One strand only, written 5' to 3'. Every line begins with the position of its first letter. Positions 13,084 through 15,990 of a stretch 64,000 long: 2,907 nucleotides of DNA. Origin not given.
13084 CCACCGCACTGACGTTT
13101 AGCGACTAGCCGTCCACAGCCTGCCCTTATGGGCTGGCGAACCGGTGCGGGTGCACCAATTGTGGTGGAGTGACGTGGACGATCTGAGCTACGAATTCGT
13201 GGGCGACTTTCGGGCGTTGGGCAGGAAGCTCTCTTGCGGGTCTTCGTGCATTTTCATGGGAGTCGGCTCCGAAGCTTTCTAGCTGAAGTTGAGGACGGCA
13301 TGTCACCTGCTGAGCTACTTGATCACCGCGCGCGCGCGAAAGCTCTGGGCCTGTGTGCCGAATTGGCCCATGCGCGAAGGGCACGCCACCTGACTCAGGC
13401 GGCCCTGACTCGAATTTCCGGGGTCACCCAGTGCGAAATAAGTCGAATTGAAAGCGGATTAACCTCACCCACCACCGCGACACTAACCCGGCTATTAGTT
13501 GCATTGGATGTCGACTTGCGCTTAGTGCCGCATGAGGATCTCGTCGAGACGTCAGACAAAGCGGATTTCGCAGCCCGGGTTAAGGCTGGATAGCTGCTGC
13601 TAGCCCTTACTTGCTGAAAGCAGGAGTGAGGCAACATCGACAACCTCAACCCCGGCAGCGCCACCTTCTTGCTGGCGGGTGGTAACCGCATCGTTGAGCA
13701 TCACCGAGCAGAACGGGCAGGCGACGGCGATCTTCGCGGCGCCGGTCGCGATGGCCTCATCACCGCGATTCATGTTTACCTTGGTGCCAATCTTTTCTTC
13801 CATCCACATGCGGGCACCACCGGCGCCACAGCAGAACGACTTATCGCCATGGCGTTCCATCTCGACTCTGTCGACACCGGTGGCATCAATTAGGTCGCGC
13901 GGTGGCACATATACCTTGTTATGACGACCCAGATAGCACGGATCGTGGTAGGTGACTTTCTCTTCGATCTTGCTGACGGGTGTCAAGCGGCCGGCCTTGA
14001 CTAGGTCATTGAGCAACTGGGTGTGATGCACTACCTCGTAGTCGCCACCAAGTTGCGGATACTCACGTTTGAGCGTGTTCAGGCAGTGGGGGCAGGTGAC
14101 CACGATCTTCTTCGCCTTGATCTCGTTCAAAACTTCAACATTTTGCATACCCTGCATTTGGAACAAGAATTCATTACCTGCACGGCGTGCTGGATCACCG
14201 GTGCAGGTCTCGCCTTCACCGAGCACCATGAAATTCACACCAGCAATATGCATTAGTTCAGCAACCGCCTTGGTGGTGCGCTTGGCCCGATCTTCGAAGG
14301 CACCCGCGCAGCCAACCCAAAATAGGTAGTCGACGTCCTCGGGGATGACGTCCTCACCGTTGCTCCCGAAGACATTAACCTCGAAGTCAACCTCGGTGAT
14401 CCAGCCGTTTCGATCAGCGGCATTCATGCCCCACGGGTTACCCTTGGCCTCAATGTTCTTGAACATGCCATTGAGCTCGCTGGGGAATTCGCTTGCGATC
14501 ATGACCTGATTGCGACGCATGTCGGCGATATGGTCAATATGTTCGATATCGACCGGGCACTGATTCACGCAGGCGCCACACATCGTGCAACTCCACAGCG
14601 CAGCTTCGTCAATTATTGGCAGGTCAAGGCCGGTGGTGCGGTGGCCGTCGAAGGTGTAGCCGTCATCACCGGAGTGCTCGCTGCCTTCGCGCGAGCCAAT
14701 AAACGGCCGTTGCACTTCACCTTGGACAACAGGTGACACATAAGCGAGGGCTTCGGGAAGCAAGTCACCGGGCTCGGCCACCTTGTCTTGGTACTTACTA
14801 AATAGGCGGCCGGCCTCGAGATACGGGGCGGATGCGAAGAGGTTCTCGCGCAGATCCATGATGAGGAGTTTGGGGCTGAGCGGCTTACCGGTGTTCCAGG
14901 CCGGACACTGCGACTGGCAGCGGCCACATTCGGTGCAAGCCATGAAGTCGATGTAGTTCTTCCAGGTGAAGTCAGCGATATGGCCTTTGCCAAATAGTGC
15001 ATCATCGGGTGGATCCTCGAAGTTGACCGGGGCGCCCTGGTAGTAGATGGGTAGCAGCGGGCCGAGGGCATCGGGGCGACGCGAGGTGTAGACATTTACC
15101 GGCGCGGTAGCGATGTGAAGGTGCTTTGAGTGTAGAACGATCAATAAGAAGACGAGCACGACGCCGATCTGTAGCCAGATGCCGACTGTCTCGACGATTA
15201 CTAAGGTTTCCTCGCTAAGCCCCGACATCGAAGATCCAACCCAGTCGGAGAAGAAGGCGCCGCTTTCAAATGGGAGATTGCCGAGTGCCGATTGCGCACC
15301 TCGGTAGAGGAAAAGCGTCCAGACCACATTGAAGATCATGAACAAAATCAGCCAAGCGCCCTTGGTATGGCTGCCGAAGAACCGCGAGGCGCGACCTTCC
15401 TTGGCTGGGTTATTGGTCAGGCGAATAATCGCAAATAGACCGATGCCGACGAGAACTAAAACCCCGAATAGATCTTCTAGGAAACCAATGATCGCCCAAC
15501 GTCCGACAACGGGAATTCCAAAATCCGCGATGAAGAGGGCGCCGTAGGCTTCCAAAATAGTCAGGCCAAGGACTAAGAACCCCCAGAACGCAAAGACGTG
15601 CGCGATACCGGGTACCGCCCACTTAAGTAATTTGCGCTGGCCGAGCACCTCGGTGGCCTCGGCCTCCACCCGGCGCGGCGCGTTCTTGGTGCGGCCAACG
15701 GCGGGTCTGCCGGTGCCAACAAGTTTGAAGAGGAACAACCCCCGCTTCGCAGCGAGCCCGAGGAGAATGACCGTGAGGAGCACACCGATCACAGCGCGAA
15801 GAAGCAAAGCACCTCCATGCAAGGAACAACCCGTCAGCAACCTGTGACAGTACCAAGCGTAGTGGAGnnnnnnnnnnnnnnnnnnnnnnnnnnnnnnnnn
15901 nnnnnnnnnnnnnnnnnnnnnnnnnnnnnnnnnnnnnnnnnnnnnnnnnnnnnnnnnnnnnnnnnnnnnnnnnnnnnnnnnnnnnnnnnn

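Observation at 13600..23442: Formamide-to-CO2 module: amiS-fmdA(-fmdB) back-to-back with an NAD-type formate dehydrogenase operon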

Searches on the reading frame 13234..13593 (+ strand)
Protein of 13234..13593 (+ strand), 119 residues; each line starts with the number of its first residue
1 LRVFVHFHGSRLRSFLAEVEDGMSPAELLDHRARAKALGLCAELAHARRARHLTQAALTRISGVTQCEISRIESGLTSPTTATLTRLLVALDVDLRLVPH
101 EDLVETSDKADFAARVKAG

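Call 53: search_protein_families(library=pfam, proteins=[window:13234-13593:+], max_evalue=0.001)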
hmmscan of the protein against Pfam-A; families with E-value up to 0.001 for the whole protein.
window:13234-13593:+ (119 aa): 3 families
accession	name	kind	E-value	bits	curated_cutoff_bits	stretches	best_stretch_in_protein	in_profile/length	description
PF01381.28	HTH_3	-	1.1e-09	38.6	23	1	46-96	3-53/55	Helix-turn-helix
PF13560.12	HTH_31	-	1.9e-09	38.1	27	1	42-98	4-61/64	Helix-turn-helix domain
PF13744.12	HTH_37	-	7.4e-05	22.9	27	1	20-96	3-76/80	Helix-turn-helix domain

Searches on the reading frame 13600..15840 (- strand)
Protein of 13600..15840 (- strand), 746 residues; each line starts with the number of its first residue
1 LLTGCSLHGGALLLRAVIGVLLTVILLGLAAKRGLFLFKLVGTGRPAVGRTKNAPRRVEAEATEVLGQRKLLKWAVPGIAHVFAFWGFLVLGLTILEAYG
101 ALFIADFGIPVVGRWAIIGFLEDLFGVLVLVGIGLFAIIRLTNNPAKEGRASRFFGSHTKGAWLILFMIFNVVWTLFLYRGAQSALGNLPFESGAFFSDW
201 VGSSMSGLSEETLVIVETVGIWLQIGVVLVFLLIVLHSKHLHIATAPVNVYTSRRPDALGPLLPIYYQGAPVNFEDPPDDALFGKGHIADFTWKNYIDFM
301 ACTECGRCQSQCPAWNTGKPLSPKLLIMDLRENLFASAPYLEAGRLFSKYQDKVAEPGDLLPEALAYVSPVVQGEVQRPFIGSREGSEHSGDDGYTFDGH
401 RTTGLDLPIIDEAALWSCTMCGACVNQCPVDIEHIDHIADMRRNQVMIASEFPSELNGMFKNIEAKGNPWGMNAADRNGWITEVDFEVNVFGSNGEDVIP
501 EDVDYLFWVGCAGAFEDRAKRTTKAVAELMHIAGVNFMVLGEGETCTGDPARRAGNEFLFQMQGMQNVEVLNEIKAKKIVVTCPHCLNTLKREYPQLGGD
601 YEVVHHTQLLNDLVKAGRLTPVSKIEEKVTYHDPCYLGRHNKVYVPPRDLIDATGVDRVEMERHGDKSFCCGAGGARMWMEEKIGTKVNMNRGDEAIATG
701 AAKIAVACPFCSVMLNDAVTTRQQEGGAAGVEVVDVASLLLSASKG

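Call 3: search_protein_families(library=pfam, proteins=[window:13600-15840:-])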
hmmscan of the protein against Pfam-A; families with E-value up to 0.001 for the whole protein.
window:13600-15840:- (746 aa): 9 families
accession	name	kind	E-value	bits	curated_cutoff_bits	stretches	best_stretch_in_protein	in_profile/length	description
PF02754.22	CCG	-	1.8e-32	111.7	20.6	2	629-715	1-84/85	Cysteine-rich domain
PF13183.11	Fer4_8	-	8.8e-11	42.6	27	1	398-432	46-68/68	4Fe-4S dicluster domain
PF13237.11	Fer4_10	-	1.1e-10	41.7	25.5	1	295-314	2-21/53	4Fe-4S dicluster domain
PF13187.11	Fer4_9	-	3e-09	37.2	27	1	301-431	1-50/52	4Fe-4S dicluster domain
PF12838.12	Fer4_7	-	1.1e-07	32.6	27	0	415-432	35-52/52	4Fe-4S dicluster domain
PF12797.12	Fer4_2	-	8.3e-07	29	24.5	1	293-314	1-22/22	4Fe-4S binding domain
PF00037.32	Fer4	-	1.4e-06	28.3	21.1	0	296-313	2-19/24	4Fe-4S binding domain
PF13484.11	Fer4_16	-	8.3e-06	26.9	30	0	418-431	2-15/66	4Fe-4S double cluster binding domain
PF13534.11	Fer4_17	-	0.00014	22.7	22.2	0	417-442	1-26/61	4Fe-4S dicluster domain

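Call 4: search_protein_families(library=ncbifam, proteins=[window:13600-15840:-])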
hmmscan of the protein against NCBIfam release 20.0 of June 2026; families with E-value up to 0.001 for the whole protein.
window:13600-15840:- (746 aa): 26 families (the best 25 are shown)
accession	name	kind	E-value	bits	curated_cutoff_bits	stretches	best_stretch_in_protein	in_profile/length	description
NF004898.0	PRK06259.1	equivalog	2.4e-40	138.6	385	1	413-741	183-485/488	fumarate reductase (CoM/CoB) subunit TfrB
NF045670.1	quin_L_LdhH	equivalog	5e-31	107.7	800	1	506-724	470-694/706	L-lactate dehydrogenase (quinone) large subunit LdhH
NF045663.1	diclust_near_Sec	equivalog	6.4e-20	70.8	530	1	416-711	353-614/759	pyridine nucleotide-disulfide oxidoreductase/dicluster-binding protein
NF008369.0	PRK11168.1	equivalog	2.6e-19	69.4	278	1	506-716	170-381/401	anaerobic glycerol-3-phosphate dehydrogenase subunit C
NF045711.1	sulf_resp_HmcF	equivalog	9.8e-14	51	750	1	413-714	115-424/457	sulfate respiration complex iron-sulfur protein HmcF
NF045724.1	ferredox_TmcB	equivalog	8.4e-13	47.7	735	1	414-720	97-409/430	electron transfer complex ferredoxin TmcB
NF045796.1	DsrK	equivalog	1.9e-11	43.3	400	1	602-688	298-384/453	sulfate reduction electron transfer complex DsrMKJOP subunit DsrK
TIGR03290.1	CoB_CoM_SS_C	equivalog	9.1e-09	35.4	160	1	403-444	33-74/144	CoB--CoM heterodisulfide reductase subunit C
TIGR03379.1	glycerol3P_GlpC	equivalog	1.4e-08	33.9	279.9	1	524-688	181-348/397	anaerobic glycerol-3-phosphate dehydrogenase subunit GlpC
NF009226.0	PRK12576.1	equivalog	2.2e-07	30.5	344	1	411-449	203-241/317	succinate dehydrogenase/fumarate reductase iron-sulfur subunit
TIGR00384.1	dhsB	subfamily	7.5e-07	28.8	88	0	411-441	191-221/222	succinate dehydrogenase and fumarate reductase iron-sulfur protein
NF058577.1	FdxA_fam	equivalog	2e-06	27.9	65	0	294-314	30-50/52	4Fe-4S ferredoxin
NF009227.0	PRK12577.1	equivalog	2.2e-06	26.6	349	1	410-497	203-282/330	succinate dehydrogenase/fumarate reductase iron-sulfur subunit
TIGR00273.1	TIGR00273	equivalog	2.6e-06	26.6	444.8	0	416-447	343-374/432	LutB/LldF family L-lactate oxidation iron-sulfur protein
NF004616.0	PRK05950.1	subfamily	3.3e-06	26.4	228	0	411-446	199-234/238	succinate dehydrogenase iron-sulfur subunit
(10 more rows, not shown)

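Call 32: find_homologous_proteins(query=window:13600-15807:-)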
Query window:13600-15807:- (735 aa): 8000 proteins with E <= 0.001 among 8000 candidates; the best 120 are listed.
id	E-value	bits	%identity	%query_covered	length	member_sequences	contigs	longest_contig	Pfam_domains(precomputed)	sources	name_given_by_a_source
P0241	0.0e+0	1635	94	100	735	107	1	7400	PF12797.13,PF00037.33,PF13484.12,PF12838.13,PF02754.22,PF13237.12,PF13183.12,PF13187.12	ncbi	-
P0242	0.0e+0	1408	81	100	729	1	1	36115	PF12797.13,PF00037.33,PF13484.12,PF12838.13,PF13534.12,PF02754.22,PF13237.12,PF13183.12,PF13187.12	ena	-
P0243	0.0e+0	1407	81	100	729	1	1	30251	PF12797.13,PF00037.33,PF13484.12,PF12838.13,PF13534.12,PF02754.22,PF13237.12,PF13183.12,PF13187.12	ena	-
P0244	0.0e+0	1406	81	100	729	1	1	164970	PF12797.13,PF00037.33,PF13484.12,PF12838.13,PF13534.12,PF02754.22,PF13237.12,PF13183.12,PF13187.12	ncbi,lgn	-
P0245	0.0e+0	1406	81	100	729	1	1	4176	PF12797.13,PF00037.33,PF13484.12,PF12838.13,PF13534.12,PF02754.22,PF13237.12,PF13183.12,PF13187.12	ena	-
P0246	0.0e+0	1406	81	100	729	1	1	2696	PF12797.13,PF00037.33,PF13484.12,PF12838.13,PF13534.12,PF02754.22,PF13237.12,PF13183.12,PF13187.12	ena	-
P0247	0.0e+0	1406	81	100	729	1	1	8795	PF12797.13,PF00037.33,PF13484.12,PF12838.13,PF13534.12,PF02754.22,PF13237.12,PF13183.12,PF13187.12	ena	-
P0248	0.0e+0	1406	81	100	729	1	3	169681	PF12797.13,PF00037.33,PF13484.12,PF12838.13,PF13534.12,PF02754.22,PF13237.12,PF13183.12,PF13187.12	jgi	jgi:Fe-S oxidoreductase/tryptophan-rich sensory protein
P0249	0.0e+0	1406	81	100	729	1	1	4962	PF12797.13,PF00037.33,PF13484.12,PF12838.13,PF13534.12,PF02754.22,PF13237.12,PF13183.12,PF13187.12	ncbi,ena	-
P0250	0.0e+0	1406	81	100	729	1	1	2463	PF12797.13,PF00037.33,PF13484.12,PF12838.13,PF13534.12,PF02754.22,PF13237.12,PF13183.12,PF13187.12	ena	-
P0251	0.0e+0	1406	81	100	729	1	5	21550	PF12797.13,PF00037.33,PF13484.12,PF12838.13,PF13534.12,PF02754.22,PF13237.12,PF13183.12,PF13187.12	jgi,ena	jgi:Fe-S oxidoreductase/tryptophan-rich sensory protein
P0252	0.0e+0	1405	81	100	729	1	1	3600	PF12797.13,PF00037.33,PF13484.12,PF12838.13,PF13534.12,PF02754.22,PF13237.12,PF13183.12,PF13187.12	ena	-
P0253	0.0e+0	1405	81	100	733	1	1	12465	PF12797.13,PF00037.33,PF13484.12,PF12838.13,PF13534.12,PF02754.22,PF13237.12,PF13183.12,PF13187.12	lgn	-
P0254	0.0e+0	1405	81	100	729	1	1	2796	PF12797.13,PF00037.33,PF13484.12,PF12838.13,PF13534.12,PF02754.22,PF13237.12,PF13183.12,PF13187.12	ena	-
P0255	0.0e+0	1405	81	100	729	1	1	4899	PF12797.13,PF00037.33,PF13484.12,PF12838.13,PF13534.12,PF02754.22,PF13237.12,PF13183.12,PF13187.12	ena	-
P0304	0.0e+0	1380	79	100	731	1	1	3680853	PF12797.13,PF00037.33,PF13484.12,PF12838.13,PF02754.22,PF13237.12,PF13183.12,PF13187.12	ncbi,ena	-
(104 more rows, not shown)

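Call 33: find_encoding_contigs(protein=P0244, flank=8000, max_places=1)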
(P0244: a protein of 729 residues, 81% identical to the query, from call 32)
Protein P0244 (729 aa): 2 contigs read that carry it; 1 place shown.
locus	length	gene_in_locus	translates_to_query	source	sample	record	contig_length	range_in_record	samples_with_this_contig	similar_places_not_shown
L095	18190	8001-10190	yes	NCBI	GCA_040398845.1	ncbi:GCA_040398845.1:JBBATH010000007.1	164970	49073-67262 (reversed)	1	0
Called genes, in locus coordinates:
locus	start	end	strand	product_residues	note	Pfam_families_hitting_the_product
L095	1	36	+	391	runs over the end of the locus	PF00155:Aminotran_1_2, PF00266:Aminotran_5, PF01053:Cys_Met_Meta_PP (weak)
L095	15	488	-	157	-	PF01047:MarR (weak), PF13404:HTH_AsnC-type, PF13412:HTH_24, PF01037:AsnC_trans_reg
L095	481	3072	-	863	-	PF02861:Clp_N, PF23569:NBD_SMAX1 (weak), PF00004:AAA, PF17871:AAA_lid_9, PF00004:AAA, PF07724:AAA_2, PF07728:AAA_5, PF10431:ClpB_D2-small, +9 more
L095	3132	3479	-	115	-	PF00376:MerR, PF13411:MerR_1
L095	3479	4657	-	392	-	PF00226:DnaJ, PF01556:DnaJ_C, PF00684:DnaJ_CXXCXGXG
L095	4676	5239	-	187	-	PF01025:GrpE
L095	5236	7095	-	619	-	PF00012:HSP70, PF06723:MreB_Mbl, PF00012:HSP70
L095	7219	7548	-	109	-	-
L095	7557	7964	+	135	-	PF01850:PIN (weak)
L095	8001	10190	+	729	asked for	PF12838:Fer4_7 (faint), PF13534:Fer4_17 (faint), PF00037:Fer4 (faint), PF12797:Fer4_2 (faint), PF13183:Fer4_8 (weak), PF13187:Fer4_9, PF13237:Fer4_10 (weak), PF02754:CCG, +1 more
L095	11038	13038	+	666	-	PF22977:WHD, PF00004:AAA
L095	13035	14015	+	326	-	-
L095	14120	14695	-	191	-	PF06559:DCD_N, PF22769:DCD, PF22569:DCD_C, PF00692:dUTPase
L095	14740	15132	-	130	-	PF09996:DUF2237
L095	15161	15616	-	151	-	PF13470:PIN_3 (faint), PF01850:PIN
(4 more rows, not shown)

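Call 34: find_encoding_contigs(protein=P0304, flank=8000, max_places=1)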
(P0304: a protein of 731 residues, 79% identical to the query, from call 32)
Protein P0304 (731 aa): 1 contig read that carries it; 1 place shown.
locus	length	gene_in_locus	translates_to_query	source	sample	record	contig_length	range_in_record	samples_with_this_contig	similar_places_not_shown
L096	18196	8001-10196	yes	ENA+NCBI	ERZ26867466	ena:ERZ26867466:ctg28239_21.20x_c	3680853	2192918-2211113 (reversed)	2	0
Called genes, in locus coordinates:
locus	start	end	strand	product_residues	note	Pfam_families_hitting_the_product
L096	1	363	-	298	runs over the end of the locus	PF00491:Arginase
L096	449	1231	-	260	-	PF09339:HTH_IclR, PF12802:MarR_2 (weak), PF01978:TrmB (faint), PF12840:HTH_20 (weak), PF01614:IclR_C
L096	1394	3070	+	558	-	PF17391:Urocanase_N, PF01175:Urocanase, PF17392:Urocanase_C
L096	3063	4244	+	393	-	PF01979:Amidohydro_1, PF07969:Amidohydro_3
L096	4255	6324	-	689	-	PF04932:Wzy_C, PF00459:Inositol_P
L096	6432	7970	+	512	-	PF00221:Lyase_aromatic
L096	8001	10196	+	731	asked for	PF12838:Fer4_7 (faint), PF00037:Fer4 (faint), PF12797:Fer4_2 (faint), PF13183:Fer4_8, PF13187:Fer4_9, PF13237:Fer4_10 (weak), PF13484:Fer4_16 (faint), PF02754:CCG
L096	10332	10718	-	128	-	-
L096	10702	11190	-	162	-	PF00994:MoCF_biosynth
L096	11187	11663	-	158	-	PF01967:MoaC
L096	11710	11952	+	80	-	PF02597:ThiS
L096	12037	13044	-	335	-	PF04055:Radical_SAM, PF13353:Fer4_12 (weak), PF06463:Mob_synth_C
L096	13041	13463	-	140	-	PF02391:MoaE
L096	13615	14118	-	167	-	PF00156:Pribosyltran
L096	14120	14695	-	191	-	PF06559:DCD_N, PF22769:DCD, PF22569:DCD_C, PF00692:dUTPase (weak)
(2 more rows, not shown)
